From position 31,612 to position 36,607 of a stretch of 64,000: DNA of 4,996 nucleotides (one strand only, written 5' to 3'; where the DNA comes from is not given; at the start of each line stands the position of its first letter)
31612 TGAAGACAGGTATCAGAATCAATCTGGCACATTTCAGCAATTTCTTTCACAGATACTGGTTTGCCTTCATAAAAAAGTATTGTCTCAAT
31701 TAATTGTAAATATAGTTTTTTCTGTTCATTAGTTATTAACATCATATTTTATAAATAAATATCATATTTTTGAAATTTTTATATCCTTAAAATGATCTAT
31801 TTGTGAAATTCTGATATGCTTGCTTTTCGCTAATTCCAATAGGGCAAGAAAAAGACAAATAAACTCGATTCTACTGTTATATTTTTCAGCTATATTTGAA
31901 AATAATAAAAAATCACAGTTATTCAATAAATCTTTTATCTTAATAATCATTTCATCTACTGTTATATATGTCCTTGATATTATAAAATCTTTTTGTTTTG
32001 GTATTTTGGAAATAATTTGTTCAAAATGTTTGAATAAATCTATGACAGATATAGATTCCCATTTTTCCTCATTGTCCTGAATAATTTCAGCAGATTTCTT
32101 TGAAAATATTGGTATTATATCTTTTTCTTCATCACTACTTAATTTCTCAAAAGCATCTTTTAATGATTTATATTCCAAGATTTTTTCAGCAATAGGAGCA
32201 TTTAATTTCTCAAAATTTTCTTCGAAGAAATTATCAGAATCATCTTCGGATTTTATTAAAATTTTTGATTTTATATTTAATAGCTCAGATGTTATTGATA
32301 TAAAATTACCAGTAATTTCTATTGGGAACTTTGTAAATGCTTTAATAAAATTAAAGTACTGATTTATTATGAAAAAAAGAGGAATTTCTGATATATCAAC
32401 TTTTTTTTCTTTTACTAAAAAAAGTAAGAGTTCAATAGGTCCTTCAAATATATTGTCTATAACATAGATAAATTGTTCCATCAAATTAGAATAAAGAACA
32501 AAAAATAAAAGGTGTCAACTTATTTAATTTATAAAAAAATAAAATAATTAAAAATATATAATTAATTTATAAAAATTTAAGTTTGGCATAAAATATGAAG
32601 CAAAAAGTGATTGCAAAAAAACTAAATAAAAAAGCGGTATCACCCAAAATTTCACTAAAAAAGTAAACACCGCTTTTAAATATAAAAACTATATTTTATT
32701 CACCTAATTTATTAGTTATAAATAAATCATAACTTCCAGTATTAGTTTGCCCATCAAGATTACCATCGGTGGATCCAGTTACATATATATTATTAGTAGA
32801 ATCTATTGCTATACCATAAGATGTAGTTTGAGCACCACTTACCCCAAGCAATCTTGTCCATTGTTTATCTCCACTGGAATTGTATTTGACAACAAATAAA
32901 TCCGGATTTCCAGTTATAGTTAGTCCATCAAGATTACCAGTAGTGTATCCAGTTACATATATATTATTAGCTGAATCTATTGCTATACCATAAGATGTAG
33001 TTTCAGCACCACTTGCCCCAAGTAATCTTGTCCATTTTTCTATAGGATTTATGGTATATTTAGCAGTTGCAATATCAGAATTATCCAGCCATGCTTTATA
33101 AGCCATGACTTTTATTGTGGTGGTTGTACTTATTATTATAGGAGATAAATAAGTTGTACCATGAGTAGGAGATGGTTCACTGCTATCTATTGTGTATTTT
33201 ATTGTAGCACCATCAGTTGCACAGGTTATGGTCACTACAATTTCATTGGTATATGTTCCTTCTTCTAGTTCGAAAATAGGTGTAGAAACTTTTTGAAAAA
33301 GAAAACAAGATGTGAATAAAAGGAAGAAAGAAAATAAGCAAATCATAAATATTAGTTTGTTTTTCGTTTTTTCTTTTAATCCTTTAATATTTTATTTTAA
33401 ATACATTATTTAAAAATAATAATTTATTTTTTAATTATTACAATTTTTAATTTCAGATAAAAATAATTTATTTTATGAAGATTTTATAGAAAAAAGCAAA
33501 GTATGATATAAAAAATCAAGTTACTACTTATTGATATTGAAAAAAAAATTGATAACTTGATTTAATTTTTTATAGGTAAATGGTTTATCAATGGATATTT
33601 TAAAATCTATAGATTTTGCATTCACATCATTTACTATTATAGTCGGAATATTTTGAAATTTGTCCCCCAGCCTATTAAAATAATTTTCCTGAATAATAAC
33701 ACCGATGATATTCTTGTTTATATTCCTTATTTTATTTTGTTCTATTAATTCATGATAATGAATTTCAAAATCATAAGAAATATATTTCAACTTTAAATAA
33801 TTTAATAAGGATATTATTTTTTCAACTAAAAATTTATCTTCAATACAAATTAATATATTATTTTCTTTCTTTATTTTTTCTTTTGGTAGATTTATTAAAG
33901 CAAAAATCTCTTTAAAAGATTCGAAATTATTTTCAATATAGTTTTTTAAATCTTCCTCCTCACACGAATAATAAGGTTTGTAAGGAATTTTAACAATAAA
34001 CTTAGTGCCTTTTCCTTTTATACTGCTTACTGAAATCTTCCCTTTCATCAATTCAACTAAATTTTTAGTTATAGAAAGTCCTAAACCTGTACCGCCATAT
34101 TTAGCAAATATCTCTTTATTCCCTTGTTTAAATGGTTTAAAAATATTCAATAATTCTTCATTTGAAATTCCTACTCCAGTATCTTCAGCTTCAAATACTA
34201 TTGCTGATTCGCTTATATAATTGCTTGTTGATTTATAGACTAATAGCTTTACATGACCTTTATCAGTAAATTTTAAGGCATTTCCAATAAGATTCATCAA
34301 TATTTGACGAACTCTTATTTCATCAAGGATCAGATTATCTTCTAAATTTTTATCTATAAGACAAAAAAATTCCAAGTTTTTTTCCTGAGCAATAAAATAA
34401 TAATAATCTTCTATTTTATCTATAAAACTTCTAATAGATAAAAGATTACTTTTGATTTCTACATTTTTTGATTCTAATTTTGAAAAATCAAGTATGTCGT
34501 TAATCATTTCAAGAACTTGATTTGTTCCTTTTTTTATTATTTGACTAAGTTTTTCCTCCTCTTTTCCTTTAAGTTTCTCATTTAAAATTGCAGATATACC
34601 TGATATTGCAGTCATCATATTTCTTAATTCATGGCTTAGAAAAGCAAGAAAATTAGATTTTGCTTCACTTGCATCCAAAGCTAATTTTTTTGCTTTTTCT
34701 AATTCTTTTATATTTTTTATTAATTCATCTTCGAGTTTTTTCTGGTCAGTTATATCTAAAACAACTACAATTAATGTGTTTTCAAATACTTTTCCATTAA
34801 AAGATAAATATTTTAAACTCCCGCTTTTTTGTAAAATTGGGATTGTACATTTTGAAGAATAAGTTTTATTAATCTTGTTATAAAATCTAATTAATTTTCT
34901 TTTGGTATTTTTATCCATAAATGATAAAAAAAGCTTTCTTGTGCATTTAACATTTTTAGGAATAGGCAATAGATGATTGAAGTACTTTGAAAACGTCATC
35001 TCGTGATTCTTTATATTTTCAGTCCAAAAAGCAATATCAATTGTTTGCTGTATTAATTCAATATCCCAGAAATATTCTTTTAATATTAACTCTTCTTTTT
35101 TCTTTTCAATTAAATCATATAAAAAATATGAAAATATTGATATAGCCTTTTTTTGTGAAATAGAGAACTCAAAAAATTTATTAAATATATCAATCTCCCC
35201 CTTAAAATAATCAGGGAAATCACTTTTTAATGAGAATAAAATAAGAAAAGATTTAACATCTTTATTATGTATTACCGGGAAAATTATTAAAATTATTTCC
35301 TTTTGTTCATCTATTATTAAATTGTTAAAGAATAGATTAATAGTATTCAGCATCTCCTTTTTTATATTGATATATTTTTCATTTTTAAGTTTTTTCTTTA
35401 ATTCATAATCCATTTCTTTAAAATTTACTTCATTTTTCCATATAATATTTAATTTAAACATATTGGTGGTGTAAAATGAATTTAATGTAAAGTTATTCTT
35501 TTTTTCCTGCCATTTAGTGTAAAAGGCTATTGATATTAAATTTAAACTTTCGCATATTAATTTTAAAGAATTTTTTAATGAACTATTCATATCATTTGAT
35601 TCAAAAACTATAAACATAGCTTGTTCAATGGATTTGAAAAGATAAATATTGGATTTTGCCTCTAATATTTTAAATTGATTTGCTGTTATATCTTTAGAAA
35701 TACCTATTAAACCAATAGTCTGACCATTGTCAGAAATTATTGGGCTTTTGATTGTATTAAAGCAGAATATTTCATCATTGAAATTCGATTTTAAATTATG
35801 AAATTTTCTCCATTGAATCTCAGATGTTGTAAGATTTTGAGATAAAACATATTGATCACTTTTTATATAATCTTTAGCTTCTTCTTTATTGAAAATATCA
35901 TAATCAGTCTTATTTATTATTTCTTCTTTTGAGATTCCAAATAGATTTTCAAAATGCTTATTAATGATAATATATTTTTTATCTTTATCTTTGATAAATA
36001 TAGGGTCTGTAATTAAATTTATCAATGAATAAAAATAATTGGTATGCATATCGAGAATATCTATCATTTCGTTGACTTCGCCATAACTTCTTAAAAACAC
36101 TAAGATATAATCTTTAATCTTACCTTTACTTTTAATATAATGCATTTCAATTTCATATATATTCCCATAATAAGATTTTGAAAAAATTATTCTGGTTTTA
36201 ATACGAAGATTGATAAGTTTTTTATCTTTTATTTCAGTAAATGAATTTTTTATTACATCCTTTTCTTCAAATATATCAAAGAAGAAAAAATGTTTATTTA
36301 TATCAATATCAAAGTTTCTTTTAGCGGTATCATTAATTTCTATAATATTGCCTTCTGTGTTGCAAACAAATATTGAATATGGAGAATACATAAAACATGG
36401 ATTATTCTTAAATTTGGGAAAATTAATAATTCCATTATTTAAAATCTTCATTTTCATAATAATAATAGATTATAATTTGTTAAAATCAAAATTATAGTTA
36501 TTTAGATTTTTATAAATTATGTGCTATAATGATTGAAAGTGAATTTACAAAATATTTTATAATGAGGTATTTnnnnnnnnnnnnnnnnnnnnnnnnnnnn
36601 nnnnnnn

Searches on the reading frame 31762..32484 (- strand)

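Call 82: search_protein_families(library=pfam, proteins=[window:31762-32484:-], max_evalue=1e-8)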
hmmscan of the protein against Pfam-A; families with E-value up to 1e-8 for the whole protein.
window:31762-32484:- (240 aa): 1 family
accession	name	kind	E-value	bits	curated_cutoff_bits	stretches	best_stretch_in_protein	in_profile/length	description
PF02616.19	SMC_ScpA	-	3e-18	67.1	24.6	1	23-238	1-230/232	Segregation and condensation protein ScpA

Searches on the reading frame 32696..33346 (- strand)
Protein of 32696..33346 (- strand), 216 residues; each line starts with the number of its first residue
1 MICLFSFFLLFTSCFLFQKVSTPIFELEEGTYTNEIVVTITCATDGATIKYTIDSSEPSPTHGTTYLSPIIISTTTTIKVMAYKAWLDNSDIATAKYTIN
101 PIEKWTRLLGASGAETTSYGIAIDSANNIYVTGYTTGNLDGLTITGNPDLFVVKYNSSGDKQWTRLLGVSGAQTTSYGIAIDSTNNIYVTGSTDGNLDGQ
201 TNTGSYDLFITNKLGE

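Call 82: search_protein_families(library=pfam, proteins=[window:32696-33346:-], max_evalue=1e-8)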
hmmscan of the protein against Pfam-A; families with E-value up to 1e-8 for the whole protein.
window:32696-33346:- (216 aa): 3 families
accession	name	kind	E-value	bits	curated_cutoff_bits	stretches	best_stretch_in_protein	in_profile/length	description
PF06739.17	SBBP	-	4.4e-29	100.6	20.5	2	105-139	2-37/38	Beta-propeller repeat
PF13290.12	CHB_HEX_C_1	-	7.4e-14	51.9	22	1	28-94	2-67/67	Chitobiase/beta-hexosaminidase C-terminal domain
PF13287.12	Fn3_assoc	-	2.3e-13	50.5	23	1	38-97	1-59/59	Fn3 associated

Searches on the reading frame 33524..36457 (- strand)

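Call 39: search_protein_families(library=pfam, proteins=[window:33524-36457:-], max_evalue=0.00001)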
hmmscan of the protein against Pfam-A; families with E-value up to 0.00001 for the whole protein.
window:33524-36457:- (977 aa): 5 families
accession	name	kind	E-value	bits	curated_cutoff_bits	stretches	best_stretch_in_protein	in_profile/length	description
PF02518.31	HATPase_c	-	1.4e-24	87.1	26.4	1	712-827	2-110/111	Histidine kinase-, DNA gyrase B-, and HSP90-like ATPase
PF00512.31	HisKA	-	1.3e-13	51.3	26.9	1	599-663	1-65/66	His Kinase A (phospho-acceptor) domain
PF13426.13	PAS_9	-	8.2e-13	49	27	1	151-259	2-103/103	PAS domain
PF08448.16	PAS_4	-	2.7e-12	47.4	23.1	1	149-259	4-107/110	PAS fold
PF00989.32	PAS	-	1.1e-09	38.7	22.6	1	142-257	3-113/113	PAS fold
